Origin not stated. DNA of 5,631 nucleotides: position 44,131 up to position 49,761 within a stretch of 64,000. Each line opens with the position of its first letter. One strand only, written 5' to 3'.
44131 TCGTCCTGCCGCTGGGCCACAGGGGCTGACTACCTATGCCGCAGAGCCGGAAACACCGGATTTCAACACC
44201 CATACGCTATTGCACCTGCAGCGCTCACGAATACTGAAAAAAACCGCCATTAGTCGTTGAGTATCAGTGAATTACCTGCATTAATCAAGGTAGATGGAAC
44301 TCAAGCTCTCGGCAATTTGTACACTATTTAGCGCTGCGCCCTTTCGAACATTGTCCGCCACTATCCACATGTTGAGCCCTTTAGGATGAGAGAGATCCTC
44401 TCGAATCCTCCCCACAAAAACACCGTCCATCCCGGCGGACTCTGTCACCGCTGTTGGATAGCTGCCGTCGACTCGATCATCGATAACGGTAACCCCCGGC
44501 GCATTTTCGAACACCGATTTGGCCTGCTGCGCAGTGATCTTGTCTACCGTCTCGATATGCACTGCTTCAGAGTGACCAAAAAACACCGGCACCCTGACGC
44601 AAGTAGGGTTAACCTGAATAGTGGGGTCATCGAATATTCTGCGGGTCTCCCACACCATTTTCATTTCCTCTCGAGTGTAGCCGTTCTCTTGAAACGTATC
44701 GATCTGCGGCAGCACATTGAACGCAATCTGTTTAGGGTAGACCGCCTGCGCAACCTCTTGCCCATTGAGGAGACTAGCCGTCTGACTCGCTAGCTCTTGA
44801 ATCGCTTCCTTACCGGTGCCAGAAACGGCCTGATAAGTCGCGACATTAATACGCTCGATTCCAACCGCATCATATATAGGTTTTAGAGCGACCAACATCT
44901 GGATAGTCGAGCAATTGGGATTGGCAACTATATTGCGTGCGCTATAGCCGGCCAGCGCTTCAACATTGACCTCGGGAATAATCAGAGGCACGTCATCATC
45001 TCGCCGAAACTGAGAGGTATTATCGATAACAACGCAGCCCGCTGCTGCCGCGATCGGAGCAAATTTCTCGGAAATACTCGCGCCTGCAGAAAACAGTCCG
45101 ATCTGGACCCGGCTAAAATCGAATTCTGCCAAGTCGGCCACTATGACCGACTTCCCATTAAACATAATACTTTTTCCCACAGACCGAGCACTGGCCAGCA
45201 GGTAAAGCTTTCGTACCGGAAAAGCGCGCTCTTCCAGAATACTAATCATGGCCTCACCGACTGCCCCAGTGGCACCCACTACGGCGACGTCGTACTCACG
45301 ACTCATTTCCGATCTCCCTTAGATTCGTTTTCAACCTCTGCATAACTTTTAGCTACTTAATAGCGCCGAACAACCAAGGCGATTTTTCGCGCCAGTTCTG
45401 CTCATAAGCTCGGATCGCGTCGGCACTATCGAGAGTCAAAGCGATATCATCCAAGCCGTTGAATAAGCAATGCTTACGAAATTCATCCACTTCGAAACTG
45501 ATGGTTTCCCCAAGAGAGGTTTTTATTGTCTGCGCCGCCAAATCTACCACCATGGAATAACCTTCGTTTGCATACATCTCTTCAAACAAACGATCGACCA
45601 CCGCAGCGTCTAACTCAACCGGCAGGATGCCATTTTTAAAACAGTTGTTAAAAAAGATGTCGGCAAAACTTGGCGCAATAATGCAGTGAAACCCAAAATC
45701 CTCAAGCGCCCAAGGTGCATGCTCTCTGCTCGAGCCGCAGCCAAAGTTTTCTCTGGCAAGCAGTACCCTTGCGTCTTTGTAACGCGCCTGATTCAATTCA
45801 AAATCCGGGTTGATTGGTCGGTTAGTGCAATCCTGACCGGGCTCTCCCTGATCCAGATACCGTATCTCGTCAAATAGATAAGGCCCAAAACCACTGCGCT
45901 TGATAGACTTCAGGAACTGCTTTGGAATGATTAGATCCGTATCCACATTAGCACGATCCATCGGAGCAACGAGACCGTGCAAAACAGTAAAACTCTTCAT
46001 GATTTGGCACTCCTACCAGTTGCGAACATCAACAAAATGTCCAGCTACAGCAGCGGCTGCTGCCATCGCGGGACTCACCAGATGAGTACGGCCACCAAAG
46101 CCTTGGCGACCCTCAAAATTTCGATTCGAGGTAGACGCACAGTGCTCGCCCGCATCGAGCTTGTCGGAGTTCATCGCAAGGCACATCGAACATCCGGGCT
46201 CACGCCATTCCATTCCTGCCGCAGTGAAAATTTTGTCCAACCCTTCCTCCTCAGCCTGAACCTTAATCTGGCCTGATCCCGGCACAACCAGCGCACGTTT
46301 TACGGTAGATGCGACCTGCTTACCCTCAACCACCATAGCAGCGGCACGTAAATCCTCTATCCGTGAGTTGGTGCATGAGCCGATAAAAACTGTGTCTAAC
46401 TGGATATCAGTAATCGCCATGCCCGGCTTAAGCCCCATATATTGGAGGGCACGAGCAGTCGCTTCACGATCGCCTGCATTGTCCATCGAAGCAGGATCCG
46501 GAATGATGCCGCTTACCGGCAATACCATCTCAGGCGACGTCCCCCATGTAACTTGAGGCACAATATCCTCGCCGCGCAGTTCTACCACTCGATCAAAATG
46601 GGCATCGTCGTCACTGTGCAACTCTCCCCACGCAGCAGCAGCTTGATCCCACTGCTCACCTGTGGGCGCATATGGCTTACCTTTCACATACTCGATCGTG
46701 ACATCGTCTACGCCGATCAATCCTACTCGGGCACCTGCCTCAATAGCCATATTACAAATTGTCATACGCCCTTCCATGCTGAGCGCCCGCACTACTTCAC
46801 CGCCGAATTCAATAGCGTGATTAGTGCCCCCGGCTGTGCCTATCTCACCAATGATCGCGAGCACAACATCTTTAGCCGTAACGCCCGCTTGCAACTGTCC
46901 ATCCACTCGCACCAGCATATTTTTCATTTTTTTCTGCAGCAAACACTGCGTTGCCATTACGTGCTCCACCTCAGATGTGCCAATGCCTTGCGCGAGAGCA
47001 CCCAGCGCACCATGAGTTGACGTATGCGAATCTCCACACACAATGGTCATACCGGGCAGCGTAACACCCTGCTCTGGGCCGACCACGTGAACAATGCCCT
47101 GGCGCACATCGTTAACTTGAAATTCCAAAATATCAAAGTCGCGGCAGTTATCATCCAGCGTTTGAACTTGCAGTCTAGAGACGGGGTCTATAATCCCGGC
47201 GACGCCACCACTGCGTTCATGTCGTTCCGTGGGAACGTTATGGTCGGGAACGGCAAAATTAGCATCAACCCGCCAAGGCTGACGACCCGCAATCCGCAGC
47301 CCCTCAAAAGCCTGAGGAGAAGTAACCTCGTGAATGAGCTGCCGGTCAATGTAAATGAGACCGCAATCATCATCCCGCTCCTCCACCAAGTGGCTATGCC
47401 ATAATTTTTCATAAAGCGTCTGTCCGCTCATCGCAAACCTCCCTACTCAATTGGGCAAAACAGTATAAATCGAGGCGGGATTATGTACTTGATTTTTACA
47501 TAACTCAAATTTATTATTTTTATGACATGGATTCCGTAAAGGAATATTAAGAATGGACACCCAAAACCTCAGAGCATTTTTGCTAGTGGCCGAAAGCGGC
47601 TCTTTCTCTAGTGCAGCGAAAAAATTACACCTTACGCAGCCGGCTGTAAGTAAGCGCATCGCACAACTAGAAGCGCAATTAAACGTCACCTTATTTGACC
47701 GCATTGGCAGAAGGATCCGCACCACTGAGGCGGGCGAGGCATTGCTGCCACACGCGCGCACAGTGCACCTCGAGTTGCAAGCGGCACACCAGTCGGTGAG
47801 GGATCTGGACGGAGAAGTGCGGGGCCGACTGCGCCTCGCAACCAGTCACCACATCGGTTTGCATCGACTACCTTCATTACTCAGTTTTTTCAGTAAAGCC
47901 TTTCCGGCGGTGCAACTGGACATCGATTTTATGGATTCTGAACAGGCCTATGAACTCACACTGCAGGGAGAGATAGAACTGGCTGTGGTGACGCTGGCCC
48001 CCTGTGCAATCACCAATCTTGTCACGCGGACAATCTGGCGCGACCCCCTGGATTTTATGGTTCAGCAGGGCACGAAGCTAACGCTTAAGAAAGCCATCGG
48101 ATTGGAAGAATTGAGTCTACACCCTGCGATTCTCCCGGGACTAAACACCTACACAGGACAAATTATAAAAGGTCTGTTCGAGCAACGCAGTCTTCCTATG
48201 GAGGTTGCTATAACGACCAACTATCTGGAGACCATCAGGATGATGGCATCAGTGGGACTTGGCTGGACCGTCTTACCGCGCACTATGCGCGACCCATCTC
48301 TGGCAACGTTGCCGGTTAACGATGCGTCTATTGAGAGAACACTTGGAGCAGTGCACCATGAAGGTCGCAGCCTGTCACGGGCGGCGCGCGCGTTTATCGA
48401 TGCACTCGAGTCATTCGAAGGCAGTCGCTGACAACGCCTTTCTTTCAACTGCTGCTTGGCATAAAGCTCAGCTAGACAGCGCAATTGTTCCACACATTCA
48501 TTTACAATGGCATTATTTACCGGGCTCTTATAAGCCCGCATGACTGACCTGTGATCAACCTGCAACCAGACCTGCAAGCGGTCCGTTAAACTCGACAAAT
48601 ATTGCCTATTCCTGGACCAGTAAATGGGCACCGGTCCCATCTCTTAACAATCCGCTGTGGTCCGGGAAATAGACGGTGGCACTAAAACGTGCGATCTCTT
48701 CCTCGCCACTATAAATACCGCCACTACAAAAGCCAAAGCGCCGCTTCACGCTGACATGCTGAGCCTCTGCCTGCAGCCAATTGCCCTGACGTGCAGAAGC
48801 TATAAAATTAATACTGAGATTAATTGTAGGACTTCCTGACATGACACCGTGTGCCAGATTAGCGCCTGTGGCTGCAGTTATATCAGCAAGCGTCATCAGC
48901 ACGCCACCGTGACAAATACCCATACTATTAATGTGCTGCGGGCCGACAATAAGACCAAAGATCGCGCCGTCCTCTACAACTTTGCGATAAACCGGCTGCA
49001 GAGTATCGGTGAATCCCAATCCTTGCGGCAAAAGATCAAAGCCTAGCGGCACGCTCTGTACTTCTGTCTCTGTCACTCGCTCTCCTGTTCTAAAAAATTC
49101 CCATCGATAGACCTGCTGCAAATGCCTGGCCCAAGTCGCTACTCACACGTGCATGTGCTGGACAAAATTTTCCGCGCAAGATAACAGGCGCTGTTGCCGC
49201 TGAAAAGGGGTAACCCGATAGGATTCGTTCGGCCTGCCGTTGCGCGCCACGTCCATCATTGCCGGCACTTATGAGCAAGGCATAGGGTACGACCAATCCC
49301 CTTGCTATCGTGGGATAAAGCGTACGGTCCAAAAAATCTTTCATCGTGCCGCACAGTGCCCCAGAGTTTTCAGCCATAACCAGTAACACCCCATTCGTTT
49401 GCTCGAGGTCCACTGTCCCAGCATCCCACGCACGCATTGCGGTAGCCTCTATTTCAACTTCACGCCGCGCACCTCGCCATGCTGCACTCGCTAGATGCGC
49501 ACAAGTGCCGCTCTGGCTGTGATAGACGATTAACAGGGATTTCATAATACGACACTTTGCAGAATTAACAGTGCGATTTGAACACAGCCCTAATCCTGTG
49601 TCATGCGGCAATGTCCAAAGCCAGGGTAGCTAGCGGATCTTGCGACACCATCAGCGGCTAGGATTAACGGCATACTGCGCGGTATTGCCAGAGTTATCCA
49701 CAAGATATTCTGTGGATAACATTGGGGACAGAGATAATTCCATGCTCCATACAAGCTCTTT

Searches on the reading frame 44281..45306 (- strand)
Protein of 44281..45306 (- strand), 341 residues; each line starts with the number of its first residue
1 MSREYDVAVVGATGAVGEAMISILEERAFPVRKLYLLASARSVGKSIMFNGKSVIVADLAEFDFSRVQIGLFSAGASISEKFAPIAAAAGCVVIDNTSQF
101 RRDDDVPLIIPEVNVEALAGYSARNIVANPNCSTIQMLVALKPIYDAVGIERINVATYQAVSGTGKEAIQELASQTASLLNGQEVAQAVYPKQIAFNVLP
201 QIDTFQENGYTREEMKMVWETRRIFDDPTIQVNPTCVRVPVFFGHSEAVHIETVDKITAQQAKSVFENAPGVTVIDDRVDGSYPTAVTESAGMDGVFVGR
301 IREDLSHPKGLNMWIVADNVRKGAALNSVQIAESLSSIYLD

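Call 6: search_protein_families(library=ncbifam, proteins=[window:44281-45306:-])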
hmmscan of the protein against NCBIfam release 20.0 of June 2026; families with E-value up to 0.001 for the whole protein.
window:44281-45306:- (341 aa): 12 families
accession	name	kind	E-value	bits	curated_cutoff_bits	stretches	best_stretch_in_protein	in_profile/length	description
NF011456.0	PRK14874.1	equivalog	2.2e-147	490.6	223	1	2-336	2-341/346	aspartate-semialdehyde dehydrogenase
TIGR01296.1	asd_B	equivalog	2e-134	448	324.2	1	7-335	2-336/339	aspartate-semialdehyde dehydrogenase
NF004224.0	PRK05671.1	equivalog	5.2e-104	348.3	284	1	1-335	1-331/336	aspartate-semialdehyde dehydrogenase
NF005229.0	PRK06728.1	equivalog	3.7e-101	338.4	628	1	3-335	4-341/347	aspartate-semialdehyde dehydrogenase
NF005957.0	PRK08040.1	equivalog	2.8e-99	332.8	273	1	1-338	1-333/336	aspartate-semialdehyde dehydrogenase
NF006416.0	PRK08664.1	subfamily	2.2e-43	148.8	232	2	4-172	3-189/350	aspartate-semialdehyde dehydrogenase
TIGR00978.1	asd_EA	equivalog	2.8e-39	135.2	301.2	1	7-334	3-339/342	aspartate-semialdehyde dehydrogenase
NF005368.0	PRK06901.1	equivalog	1.3e-31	110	437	1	12-336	11-319/323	oxidoreductase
NF005144.0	PRK06598.1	subfamily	6.1e-30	104.6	198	2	180-325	208-357/369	aspartate-semialdehyde dehydrogenase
TIGR01745.1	asd_gamma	equivalog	6e-23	81.4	402.9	2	7-180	3-182/366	aspartate-semialdehyde dehydrogenase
TIGR01850.1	argC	equivalog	6.4e-11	42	233.6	1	6-172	2-191/345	N-acetyl-gamma-glutamyl-phosphate reductase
TIGR01851.1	argC_other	equivalog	0.00028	20.3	229.85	1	89-201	72-185/310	N-acetyl-gamma-glutamyl-phosphate reductase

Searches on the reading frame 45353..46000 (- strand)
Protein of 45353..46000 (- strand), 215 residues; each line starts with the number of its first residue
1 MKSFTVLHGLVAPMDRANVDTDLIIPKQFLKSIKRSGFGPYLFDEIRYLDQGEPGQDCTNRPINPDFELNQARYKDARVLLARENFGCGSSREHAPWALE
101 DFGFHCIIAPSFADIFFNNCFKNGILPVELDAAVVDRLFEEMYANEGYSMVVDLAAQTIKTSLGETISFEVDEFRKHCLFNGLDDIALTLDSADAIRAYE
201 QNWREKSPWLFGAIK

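Call 6: search_protein_families(library=ncbifam, proteins=[window:45353-46000:-])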
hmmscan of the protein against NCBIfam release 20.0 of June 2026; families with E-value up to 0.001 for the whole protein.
window:45353-46000:- (215 aa): 15 families
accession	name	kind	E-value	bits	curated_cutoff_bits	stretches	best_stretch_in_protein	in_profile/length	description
NF002458.0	PRK01641.1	subfamily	2.7e-90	301.4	167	1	1-211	1-201/202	3-isopropylmalate dehydratase small subunit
TIGR00171.1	leuD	equivalog_domain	5e-80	267.8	116.25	1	1-196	1-188/188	3-isopropylmalate dehydratase small subunit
TIGR02087.1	LEUD_arch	subfamily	1.2e-21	77.1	108.95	1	62-169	36-134/157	LeuD/DmdB family oxidoreductase small subunit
TIGR02084.1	leud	equivalog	1.6e-19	70.1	245.85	1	18-161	9-125/156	3-isopropylmalate dehydratase small subunit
NF040604.2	HacB_Meth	equivalog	2.7e-19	69.6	230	1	18-165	13-133/159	homoaconitase small subunit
NF040625.1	HacB2_Meth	equivalog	9.4e-18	64.2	230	1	17-177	13-142/161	homoaconitase small subunit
NF010629.0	PRK14023.1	equivalog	2.1e-14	53.7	229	1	64-138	40-110/166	homoaconitate hydratase small subunit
NF005558.0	PRK07229.1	equivalog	6.9e-11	41.4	612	1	63-133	512-582/647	aconitate hydratase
TIGR01342.1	acon_putative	hypoth_equivalog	1.8e-10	39.7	719.15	1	75-132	523-583/655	putative aconitate hydratase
TIGR00139.1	h_aconitase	equivalog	1.2e-07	30.5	529.9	1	72-143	577-647/709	homoaconitase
TIGR01340.1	aconitase_mito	equivalog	2.7e-06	26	825.35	1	78-130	624-676/745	aconitate hydratase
NF006757.0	PRK09277.1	subfamily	3.4e-06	25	686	1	75-134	756-815/888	aconitate hydratase AcnA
NF009520.0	PRK12881.1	subfamily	7.7e-06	23.9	905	1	75-135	761-821/893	aconitate hydratase AcnA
TIGR01341.1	aconitase_1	equivalog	2e-05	22.5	945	1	76-134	748-806/876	aconitate hydratase AcnA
TIGR02333.1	2met_isocit_dHY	equivalog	0.00077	17.4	1419.85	1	75-158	730-812/858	Fe/S-dependent 2-methylisocitrate dehydratase AcnD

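Call 51: find_encoding_contigs(protein=window:45353-46000:-, flank=1000, max_places=6)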
Protein window:45353-46000:- (215 aa): 6 contigs read that carry it; 4 places shown.
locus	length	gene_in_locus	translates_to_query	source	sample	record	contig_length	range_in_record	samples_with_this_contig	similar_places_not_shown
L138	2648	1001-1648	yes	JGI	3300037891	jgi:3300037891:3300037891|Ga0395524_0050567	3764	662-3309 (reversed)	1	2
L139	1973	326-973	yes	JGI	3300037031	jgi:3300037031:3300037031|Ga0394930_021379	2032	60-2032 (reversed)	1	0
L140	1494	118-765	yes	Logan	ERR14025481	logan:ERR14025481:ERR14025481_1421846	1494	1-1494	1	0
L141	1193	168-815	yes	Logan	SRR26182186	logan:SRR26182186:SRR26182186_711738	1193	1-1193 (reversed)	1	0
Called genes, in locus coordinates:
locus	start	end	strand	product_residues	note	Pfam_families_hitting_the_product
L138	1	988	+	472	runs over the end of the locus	PF00330:Aconitase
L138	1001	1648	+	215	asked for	PF00694:Aconitase_C, PF27512:LeuD, PF27434:LeuD_C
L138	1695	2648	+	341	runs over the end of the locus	PF01118:Semialdhyde_dh, PF02774:Semialdhyde_dhC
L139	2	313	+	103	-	?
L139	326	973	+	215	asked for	PF00694:Aconitase_C, PF27512:LeuD, PF27434:LeuD_C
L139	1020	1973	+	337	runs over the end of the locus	?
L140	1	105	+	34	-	?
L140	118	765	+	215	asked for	PF00694:Aconitase_C, PF27512:LeuD, PF27434:LeuD_C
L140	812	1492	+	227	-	?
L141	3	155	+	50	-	?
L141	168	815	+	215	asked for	PF00694:Aconitase_C, PF27512:LeuD, PF27434:LeuD_C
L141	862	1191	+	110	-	?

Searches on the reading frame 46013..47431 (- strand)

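Call 6: search_protein_families(library=ncbifam, proteins=[window:46013-47431:-])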
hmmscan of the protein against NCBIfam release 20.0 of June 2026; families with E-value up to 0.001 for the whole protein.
window:46013-47431:- (472 aa): 19 families
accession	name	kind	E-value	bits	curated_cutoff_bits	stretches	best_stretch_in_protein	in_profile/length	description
NF004016.0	PRK05478.1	subfamily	2.5e-237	788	510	1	2-472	2-466/468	3-isopropylmalate dehydratase large subunit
TIGR00170.1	leuC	equivalog_domain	7.8e-225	746.8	560.25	1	4-471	3-465/466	3-isopropylmalate dehydratase large subunit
NF009116.0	PRK12466.1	subfamily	4.3e-219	727.9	531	1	2-471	3-467/472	3-isopropylmalate dehydratase large subunit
NF001614.1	PRK00402.1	subfamily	3.4e-101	338.9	385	2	4-307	1-283/415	aconitase/3-isopropylmalate dehydratase large subunit family protein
TIGR01343.1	hacA_fam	subfamily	2.9e-95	319.3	385.7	2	25-308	22-281/412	homoaconitate hydratase family protein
TIGR02086.1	IPMI_arch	subfamily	5.8e-79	265.7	410.15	2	25-307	23-278/411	3-isopropylmalate dehydratase/homoaconitate hydratase family large subunit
TIGR02083.1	LEU2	equivalog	1.1e-78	265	610.65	2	84-307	72-283/419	3-isopropylmalate dehydratase large subunit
NF040615.1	HacA_Meth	equivalog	3.7e-77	259.8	550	2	24-309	22-289/419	homoaconitase large subunit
NF005558.0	PRK07229.1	equivalog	1.4e-68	232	612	1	3-471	2-414/647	aconitate hydratase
TIGR01342.1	acon_putative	hypoth_equivalog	6.1e-49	166.8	719.15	2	111-309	94-281/655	putative aconitate hydratase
TIGR00139.1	h_aconitase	equivalog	1.2e-40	139.6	529.9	2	110-252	99-243/709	homoaconitase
TIGR01340.1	aconitase_mito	equivalog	5.3e-39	134.1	825.35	2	111-308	133-329/745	aconitate hydratase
NF006757.0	PRK09277.1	subfamily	5.5e-33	113.7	686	1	120-465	196-557/888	aconitate hydratase AcnA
NF009520.0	PRK12881.1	subfamily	1.6e-31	108.9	905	1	121-465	199-558/893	aconitate hydratase AcnA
TIGR01341.1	aconitase_1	equivalog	8.8e-31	106.4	945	1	128-465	189-548/876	aconitate hydratase AcnA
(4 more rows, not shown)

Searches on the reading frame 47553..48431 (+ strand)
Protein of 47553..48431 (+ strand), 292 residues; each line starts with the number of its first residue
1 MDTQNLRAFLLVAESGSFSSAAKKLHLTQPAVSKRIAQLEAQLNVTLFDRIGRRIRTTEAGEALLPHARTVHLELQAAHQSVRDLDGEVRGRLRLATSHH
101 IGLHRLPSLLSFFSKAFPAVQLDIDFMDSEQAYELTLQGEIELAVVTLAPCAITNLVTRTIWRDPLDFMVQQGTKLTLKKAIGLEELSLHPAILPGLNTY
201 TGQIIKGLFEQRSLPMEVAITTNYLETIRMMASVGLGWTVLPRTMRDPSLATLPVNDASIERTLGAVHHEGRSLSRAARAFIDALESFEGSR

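Call 6: search_protein_families(library=ncbifam, proteins=[window:47553-48431:+])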
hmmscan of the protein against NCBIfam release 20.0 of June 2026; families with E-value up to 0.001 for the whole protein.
window:47553-48431:+ (292 aa): 56 families (the best 25 are shown)
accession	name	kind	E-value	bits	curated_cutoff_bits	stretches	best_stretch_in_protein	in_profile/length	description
NF008416.0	PRK11242.1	equivalog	2.9e-44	151.6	277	1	3-285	3-287/300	transcriptional regulator CynR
NF040786.1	LysR_Sec_metab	equivalog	4.7e-43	147.3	250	1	1-286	1-295/298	selenium metabolism-associated LysR family transcriptional regulator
NF053705.1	TransRegGltCGpos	equivalog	3.8e-40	138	350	1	1-288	1-292/300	glutamate biosynthesis transcriptional regulator GltC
NF047520.1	trans_act_CidR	equivalog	4.6e-37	127.8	415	1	1-286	1-289/292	cidABC operon transcriptional activator CidR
TIGR03339.1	phn_lysR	subfamily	1.3e-35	123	341.1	1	5-283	1-277/279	aminoethylphosphonate catabolism associated LysR family transcriptional regulator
NF040889.1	trans_reg_YeiE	equivalog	1.5e-34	119.6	480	1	5-283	7-284/288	DNA-binding transcriptional regulator YeiE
NF008095.0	PRK10837.1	subfamily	2.6e-33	115.5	281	1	5-286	7-287/290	LysR family transcriptional regulator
TIGR02424.1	TF_pcaQ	equivalog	1.6e-28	99.5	303.8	1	5-287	7-296/300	pca operon transcription factor PcaQ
NF009327.0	PRK12684.1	subfamily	1.8e-28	99.7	402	1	17-247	18-249/313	CysB family HTH-type transcriptional regulator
NF045775.1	acetoin_reg_AlsR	exception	2.4e-28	99.5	430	1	1-246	1-247/290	acetoin biosynthesis transcriptional regulator AlsR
NF008722.0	PRK11716.1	equivalog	3.4e-28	98.5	246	1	1-248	1-248/293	HTH-type transcriptional activator IlvY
NF041036.1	decaheme_TF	subfamily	2.1e-26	93.1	210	1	1-187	1-186/301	multiheme cytochrome-associated LysR family transcriptional regulator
NF009326.0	PRK12681.1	equivalog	4.2e-25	88.9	436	1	4-248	4-250/324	HTH-type transcriptional regulator CysB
NF040888.1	trans_reg_YafC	equivalog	6.4e-25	87.6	470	1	3-133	5-133/293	DNA-binding transcriptional regulator YafC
NF007385.0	PRK09906.1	equivalog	1.4e-24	86.8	356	1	1-246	1-246/296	DNA-binding transcriptional regulator HcaR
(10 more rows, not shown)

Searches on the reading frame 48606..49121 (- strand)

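Call 6: search_protein_families(library=ncbifam, proteins=[window:48606-49121:-])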
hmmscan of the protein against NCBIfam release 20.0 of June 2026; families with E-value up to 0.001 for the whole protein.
window:48606-49121:- (171 aa): 3 families
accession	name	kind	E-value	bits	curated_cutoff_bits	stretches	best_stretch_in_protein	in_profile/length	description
TIGR02286.1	PaaD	equivalog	8.7e-13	48.5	118.9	1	51-151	14-112/114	hydroxyphenylacetyl-CoA thioesterase PaaI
TIGR00369.1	unchar_dom_1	domain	2.6e-12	46.9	36.6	1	46-141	11-105/117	hotdog fold thioesterase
NF047425.1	MenI_Listeria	exception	0.00096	18.9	185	0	38-125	4-90/122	1,4-dihydroxy-2-naphthoyl-CoA hydrolase MenI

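Call 9: search_protein_families(library=pfam, proteins=[window:48606-49121:-], max_evalue=0.1)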
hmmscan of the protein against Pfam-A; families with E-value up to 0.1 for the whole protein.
window:48606-49121:- (171 aa): 3 families
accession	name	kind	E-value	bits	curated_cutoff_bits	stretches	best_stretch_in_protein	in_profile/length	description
PF03061.28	4HBT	-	1.2e-13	51.5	20.6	1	67-141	1-75/79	Thioesterase superfamily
PF20789.3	4HBT_3C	-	0.00062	20.4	24.1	1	74-140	61-127/140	Acyl-CoA thioesterase C-terminal domain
PF13622.12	4HBT_3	-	0.03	15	24.3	1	65-149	6-81/83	Acyl-CoA thioesterase N-terminal domain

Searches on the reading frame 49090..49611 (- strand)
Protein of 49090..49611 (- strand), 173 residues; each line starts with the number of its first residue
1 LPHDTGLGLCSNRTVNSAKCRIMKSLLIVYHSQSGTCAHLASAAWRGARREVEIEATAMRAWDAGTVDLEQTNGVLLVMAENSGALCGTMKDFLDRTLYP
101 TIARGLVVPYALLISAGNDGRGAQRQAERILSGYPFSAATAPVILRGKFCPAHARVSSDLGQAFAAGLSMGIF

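Call 6: search_protein_families(library=ncbifam, proteins=[window:49090-49611:-])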
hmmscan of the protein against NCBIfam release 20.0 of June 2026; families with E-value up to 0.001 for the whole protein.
window:49090-49611:- (173 aa): 0 families

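Call 8: search_solved_structures(query=window:49090-49545:-, max_evalue=0.01, show_alignments=2)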
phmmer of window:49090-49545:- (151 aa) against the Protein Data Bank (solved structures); distinct sequences matched with E-value up to 0.01: 0.

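Call 9: search_protein_families(library=pfam, proteins=[window:49090-49545:-], max_evalue=0.1)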
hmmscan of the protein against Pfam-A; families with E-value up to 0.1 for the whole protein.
window:49090-49545:- (151 aa): 2 families
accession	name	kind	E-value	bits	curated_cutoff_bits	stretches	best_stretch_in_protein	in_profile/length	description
PF00258.30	Flavodoxin_1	-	0.0005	20.7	25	1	6-73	1-70/143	Flavodoxin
PF03358.20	FMN_red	-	0.058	13.4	24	1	47-109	68-129/152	NADPH-dependent FMN reductase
